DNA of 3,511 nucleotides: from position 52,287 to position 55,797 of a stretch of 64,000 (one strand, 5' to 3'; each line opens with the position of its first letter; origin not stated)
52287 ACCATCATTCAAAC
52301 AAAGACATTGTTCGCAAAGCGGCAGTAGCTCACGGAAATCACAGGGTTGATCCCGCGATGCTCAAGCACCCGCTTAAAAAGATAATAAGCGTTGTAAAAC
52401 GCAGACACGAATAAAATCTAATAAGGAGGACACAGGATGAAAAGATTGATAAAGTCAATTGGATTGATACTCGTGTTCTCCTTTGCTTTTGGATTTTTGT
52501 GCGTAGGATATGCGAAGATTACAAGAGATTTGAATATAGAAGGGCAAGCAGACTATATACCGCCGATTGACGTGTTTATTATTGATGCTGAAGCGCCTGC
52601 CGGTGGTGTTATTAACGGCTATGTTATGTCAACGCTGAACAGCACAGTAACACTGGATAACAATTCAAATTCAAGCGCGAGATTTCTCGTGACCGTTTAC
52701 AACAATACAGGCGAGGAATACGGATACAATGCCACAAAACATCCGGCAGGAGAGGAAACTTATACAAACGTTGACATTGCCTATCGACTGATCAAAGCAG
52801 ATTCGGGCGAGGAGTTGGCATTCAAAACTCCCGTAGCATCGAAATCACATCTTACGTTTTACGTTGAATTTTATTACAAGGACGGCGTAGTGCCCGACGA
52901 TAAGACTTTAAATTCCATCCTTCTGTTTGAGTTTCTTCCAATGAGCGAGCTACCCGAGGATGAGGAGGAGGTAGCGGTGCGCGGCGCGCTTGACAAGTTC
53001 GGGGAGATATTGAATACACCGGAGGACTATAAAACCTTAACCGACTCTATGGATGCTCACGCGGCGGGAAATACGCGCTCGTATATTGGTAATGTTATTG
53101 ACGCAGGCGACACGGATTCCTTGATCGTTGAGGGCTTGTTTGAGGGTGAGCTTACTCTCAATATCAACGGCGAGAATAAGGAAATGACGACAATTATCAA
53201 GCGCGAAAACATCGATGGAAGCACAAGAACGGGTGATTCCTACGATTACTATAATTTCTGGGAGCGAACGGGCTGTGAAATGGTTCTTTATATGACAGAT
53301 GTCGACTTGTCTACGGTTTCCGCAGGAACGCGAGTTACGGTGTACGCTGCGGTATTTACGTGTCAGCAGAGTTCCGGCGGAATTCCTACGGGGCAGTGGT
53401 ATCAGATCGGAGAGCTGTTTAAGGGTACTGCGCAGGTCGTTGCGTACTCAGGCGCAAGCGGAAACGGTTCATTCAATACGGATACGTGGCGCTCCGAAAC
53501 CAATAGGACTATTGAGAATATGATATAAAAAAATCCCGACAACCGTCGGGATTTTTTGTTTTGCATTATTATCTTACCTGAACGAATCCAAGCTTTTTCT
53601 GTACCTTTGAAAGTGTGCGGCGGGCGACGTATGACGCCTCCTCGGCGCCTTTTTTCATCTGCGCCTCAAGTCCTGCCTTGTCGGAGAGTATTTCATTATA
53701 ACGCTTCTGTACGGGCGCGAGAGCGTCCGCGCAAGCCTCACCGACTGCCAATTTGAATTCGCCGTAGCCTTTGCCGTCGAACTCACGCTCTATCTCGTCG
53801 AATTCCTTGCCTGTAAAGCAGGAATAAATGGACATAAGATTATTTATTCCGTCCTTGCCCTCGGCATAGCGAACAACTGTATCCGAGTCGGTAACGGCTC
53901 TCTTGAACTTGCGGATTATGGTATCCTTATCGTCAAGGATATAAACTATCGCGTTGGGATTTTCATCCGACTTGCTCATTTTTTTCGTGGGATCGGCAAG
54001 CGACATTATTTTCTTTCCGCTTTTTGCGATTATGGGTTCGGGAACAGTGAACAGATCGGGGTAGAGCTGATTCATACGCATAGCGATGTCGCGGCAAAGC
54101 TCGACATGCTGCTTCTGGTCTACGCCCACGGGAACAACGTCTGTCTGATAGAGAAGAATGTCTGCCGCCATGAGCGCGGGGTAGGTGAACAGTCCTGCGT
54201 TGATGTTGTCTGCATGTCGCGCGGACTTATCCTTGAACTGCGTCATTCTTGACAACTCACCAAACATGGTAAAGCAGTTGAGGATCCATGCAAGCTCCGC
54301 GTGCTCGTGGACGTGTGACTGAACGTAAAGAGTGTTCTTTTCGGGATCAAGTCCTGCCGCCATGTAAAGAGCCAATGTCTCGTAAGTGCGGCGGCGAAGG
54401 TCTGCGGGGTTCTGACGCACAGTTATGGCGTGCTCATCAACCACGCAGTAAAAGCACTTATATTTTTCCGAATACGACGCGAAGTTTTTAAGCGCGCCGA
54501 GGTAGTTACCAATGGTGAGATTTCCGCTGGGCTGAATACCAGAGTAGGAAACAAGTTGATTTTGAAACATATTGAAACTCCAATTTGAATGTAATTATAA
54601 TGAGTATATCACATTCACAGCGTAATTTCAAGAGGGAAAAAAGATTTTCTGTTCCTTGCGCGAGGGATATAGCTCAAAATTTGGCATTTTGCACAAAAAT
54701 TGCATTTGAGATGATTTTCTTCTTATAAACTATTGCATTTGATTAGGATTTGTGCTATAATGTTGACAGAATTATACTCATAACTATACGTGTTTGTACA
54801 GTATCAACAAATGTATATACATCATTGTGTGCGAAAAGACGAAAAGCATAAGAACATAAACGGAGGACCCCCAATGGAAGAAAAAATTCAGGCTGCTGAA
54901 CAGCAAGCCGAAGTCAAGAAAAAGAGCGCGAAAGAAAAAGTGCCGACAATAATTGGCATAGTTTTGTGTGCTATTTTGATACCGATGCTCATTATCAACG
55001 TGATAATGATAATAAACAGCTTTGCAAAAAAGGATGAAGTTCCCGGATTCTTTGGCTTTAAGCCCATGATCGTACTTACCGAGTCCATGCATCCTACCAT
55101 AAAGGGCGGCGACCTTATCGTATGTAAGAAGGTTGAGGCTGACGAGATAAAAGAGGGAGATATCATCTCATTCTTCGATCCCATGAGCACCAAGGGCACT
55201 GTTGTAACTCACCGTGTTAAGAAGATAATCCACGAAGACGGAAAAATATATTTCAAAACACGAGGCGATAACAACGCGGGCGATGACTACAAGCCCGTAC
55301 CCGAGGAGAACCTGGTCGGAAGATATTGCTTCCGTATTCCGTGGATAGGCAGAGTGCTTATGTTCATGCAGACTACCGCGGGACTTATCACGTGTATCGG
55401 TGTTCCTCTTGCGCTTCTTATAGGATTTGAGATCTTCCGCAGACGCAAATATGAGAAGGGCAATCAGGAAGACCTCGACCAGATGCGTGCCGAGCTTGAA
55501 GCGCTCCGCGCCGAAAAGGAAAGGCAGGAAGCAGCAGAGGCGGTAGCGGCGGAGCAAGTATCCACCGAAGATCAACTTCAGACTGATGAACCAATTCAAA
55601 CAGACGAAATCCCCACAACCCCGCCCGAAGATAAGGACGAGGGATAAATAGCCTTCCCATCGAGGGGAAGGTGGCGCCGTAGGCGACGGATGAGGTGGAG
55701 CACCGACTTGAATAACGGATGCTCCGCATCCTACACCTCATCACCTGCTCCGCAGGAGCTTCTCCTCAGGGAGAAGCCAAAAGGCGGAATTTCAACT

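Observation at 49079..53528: SipW locus 1: a four-gene operon with its own conserved signal/N-terminal-strand class (VGYA-xx-TRDL-x-[VI]-EG-x-A)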

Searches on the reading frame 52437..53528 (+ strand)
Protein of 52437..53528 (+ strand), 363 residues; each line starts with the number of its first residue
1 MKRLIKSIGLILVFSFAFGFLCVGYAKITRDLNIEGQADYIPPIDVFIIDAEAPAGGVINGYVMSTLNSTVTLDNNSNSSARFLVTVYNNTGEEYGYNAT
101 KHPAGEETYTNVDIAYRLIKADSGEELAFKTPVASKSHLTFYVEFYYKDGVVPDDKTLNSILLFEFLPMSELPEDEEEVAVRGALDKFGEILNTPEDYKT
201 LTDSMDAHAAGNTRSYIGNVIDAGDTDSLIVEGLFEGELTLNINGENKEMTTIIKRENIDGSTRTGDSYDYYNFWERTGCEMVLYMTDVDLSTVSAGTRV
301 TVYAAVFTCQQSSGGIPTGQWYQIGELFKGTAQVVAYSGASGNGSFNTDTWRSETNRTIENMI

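Call 3: search_protein_families(library=pfam, proteins=[window:52437-53528:+], max_evalue=1)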
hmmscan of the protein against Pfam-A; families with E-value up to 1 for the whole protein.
window:52437-53528:+ (363 aa): 0 families

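Call 4: search_protein_families(library=ncbifam, proteins=[window:52437-53528:+], max_evalue=1)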
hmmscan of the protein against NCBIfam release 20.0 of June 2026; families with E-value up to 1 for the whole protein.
window:52437-53528:+ (363 aa): 1 family
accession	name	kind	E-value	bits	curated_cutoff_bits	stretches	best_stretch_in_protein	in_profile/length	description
NF045517.1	halo_surf_dom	domain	0.13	12.4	40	0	286-304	54-72/88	BGTF surface domain-containing protein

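Call 9: find_homologous_proteins(query=window:52437-53528:+, max_evalue=0.001)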
Query window:52437-53528:+ (363 aa): 236 proteins with E <= 0.001 among 3219 candidates; the best 120 are listed.
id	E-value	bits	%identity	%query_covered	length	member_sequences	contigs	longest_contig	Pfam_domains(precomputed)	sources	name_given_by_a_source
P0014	1.3e-239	812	100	100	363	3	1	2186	-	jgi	-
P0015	1.2e-197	674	82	100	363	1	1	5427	-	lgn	-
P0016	6.2e-186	635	78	100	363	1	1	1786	-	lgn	-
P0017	6.9e-179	612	75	100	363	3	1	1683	-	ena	-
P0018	2.2e-174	597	72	100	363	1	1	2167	-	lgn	-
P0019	1.0e-173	595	73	100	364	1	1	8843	-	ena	-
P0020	7.4e-159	546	67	100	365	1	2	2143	-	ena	-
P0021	7.9e-155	533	67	100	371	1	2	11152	-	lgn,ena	-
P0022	2.8e-83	298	45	100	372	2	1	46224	-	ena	-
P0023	1.7e-79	285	46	100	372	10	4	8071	-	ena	-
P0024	9.7e-79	283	47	97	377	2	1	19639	-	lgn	-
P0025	1.1e-78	283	45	100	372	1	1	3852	-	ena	-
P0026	2.2e-77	278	45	100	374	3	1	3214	-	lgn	-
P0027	6.1e-76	274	45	100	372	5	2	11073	-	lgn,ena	-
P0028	1.8e-75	272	44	100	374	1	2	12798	-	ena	-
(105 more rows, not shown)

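Call 18: find_related_loci(query=A3, collection=genome_contigs, flank=10000)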
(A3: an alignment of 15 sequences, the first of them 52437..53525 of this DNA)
Query A3 (363 aa) in genome_contigs; peptide patterns used: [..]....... (x = any residue, [..] = any of these).
62 stretches matched a pattern; 58 encode a relative of the query (tblastn E <= 1e-3); 58 distinct loci.
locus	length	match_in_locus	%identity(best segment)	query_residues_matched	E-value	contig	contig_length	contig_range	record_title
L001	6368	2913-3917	40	1-353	4e-63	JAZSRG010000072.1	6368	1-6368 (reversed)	MAG: Clostridia bacterium isolate T1900044538_TS20190004.MAGScoT_cleanbin_000019 SGB_37_k141_1542681, whole genome shotg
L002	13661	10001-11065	40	1-363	1e-62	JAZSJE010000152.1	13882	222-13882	MAG: Eubacteriales bacterium isolate T1900044565_TS20190031.MAGScoT_cleanbin_000063 SGB_404_k141_2221067, whole genome s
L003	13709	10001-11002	40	1-353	3e-62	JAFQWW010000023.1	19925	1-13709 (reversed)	MAG: Clostridia bacterium isolate RGIG2224 Goat_Colon.Co__c772983, whole genome shotgun sequence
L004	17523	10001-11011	39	1-353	1e-59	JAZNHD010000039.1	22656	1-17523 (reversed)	MAG: Eubacteriales bacterium isolate T1900044696_TS20190162.MAGScoT_cleanbin_000041 SGB_1779_k141_2344551, whole genome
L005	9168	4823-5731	40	45-363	2e-59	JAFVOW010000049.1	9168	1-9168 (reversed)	MAG: Clostridia bacterium isolate RGIG5260 Sheep_Colon-1__c253918, whole genome shotgun sequence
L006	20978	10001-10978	37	1-353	5e-56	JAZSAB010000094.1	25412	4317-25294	MAG: Faecousia sp. isolate T1900044941_TS20190407.MAGScoT_cleanbin_000017 SGB_3462_k141_1415572, whole genome shotgun se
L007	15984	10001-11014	38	1-353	3e-55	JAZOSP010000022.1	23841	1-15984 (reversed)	MAG: Eubacteriales bacterium isolate T1900045543_YK20190237.MAGScoT_cleanbin_000019 SGB_7833_k141_52716, whole genome sh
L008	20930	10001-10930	40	46-363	2e-54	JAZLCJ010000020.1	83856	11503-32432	MAG: Christensenellaceae bacterium isolate T1900045051_TC20190044.MAGScoT_cleanbin_000009 SGB_4525_k141_1930626, whole g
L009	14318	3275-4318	35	1-363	8e-54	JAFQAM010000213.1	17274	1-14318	MAG: Clostridia bacterium isolate RGIG1642 Goat_Cecum-1__c409818, whole genome shotgun sequence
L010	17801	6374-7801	35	1-363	2e-51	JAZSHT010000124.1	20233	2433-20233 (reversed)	MAG: Eubacteriales bacterium isolate T1900044574_TS20190040.MAGScoT_cleanbin_000048 SGB_476_k141_293142, whole genome sh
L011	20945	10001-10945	39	46-363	7e-51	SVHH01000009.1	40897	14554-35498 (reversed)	MAG: Clostridiales bacterium isolate SIG379 NODE_4639_length_40897_cov_3.512166, whole genome shotgun sequence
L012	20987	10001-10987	38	3-353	5e-50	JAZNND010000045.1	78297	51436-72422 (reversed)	MAG: Eubacteriales bacterium isolate T1900044659_TS20190125.MAGScoT_cleanbin_000006 SGB_1497_k141_317413, whole genome s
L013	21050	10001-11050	37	1-353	5e-50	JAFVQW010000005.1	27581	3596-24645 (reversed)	MAG: Clostridia bacterium isolate RGIG5312 Sheep_Colon-2__c104030, whole genome shotgun sequence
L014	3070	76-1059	34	1-356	1e-49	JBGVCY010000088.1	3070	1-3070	MAG: Eubacteriales bacterium isolate fecal_MAG_45 fecal_MAG_45_contig_0088, whole genome shotgun sequence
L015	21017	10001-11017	33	4-353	2e-42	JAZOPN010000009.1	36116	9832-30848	MAG: Eubacteriales bacterium isolate T1900045573_YK20190267.MAGScoT_cleanbin_000029 SGB_7990_k141_2745485, whole genome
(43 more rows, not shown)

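Call 37: predict_structure(alignment_id=A4)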
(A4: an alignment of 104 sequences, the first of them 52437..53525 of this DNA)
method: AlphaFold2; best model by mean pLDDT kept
length: 363 residues; sequences in the alignment: 104
mean_pLDDT: 89.6   pTM: 0.71
mean pLDDT of the five models: 89.6, 89.5, 89.0, 88.4, 87.7
residues with pLDDT >= 90: 243; 70-90: 94; 50-70: 26; < 50: 0
segments of 3 or more residues with pLDDT < 50: none
pLDDT, mean of each block of 10 residues (from residue 1): 86 89 70 77 96 97 97 97 98 95 73 94 95 98 96 96 95 77 89 96 83 79 82 87 71 94 92 89 95 94 96 86 94 86 90 96 93
secondary structure, 60 per line:
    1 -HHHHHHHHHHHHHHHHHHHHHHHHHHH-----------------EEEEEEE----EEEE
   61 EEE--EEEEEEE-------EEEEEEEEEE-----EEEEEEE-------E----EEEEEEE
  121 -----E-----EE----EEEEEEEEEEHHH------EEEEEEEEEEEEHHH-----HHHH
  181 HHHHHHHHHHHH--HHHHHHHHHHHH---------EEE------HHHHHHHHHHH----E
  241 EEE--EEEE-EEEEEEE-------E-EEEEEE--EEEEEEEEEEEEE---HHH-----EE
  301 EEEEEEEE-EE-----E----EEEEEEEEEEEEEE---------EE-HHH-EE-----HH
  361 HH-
elements in order: H2-28 E46-52 E57-63 E66-72 E80-89 E95-101 E114-120 E138-147 E157-168 H177-192 H195-206 E216-218 H225-235 E240-243 E246-249 E251-257 E267-272 E275-287 E299-308 E322-335 H359-362

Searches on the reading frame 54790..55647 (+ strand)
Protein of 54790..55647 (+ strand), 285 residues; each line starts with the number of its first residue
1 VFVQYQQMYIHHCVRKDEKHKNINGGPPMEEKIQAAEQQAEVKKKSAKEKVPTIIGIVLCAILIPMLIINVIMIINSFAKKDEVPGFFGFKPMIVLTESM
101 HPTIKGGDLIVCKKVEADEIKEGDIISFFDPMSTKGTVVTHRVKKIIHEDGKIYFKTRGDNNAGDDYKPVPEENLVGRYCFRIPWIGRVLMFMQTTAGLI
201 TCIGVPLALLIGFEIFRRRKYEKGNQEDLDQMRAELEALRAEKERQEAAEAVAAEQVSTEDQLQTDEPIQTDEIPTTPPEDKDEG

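Call 3: search_protein_families(library=pfam, proteins=[window:54790-55647:+], max_evalue=1)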
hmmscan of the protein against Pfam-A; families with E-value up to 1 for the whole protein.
window:54790-55647:+ (285 aa): 5 families
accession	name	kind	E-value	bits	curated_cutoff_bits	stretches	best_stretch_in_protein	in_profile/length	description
PF10502.14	Peptidase_S26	-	2.1e-06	28.3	22.9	1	87-146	20-77/168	Signal peptidase, peptidase S26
PF00717.28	Peptidase_S24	-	0.00016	21.8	23.3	1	98-163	43-97/116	Peptidase S24-like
PF08571.15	Yos1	-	0.067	13.9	27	1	36-76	36-76/81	Yos1-like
PF00029.24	Connexin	-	0.19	11.9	31.3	0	201-256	81-136/225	Connexin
PF04678.18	MCU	-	0.21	12.1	30.8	0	17-68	55-106/177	Mitochondrial calcium uniporter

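Call 4: search_protein_families(library=ncbifam, proteins=[window:54790-55647:+], max_evalue=1)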
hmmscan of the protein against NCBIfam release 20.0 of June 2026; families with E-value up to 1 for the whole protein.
window:54790-55647:+ (285 aa): 12 families
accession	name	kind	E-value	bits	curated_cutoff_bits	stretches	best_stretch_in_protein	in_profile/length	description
NF046067.1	SigPepSipWBacil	equivalog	4.5e-32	111.1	190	1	55-217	4-164/189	signal peptidase I SipW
TIGR02228.1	sigpep_I_arch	equivalog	6.3e-31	107.4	51.85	1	58-212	6-152/158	signal peptidase I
TIGR02227.1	sigpep_I_bact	equivalog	1.8e-08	34.4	47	1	87-148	17-76/162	signal peptidase I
TIGR02754.1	sod_Ni_protease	equivalog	0.0013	19.2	63.25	1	96-177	4-86/90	nickel-type superoxide dismutase maturation protease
NF033483.0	PknB_PASTA_kin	equivalog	0.012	14.7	450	1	27-127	309-407/563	Stk1 family PASTA domain-containing Ser/Thr kinase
NF053779.1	BT3442_fam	equivalog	0.013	14.2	940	1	199-265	363-431/563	BT3442 family protein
NF045846.1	MSC0882_dom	subfamily_domain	0.022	14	60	1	50-93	157-199/244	MSC_0882 family membrane protein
NF045829.1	UU052_fam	exception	0.041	12.6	210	1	30-75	616-660/662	MSC_0620 family F1-like ATPase-associated subunit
NF008114.0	PRK10861.1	equivalog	0.076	12.3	277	1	31-115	33-107/324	signal peptidase I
NF042931.1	SAG1386_EF1546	equivalog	0.08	13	80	1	28-78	2-50/158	SAG1386/EF1546 family surface-associated protein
NF007332.0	PRK09821.1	equivalog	0.098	11.6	524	0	20-82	202-264/454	GntP family transporter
NF002597.0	PRK02251.2-3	equivalog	0.12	12.6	120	1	32-88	12-68/93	putative septation inhibitor protein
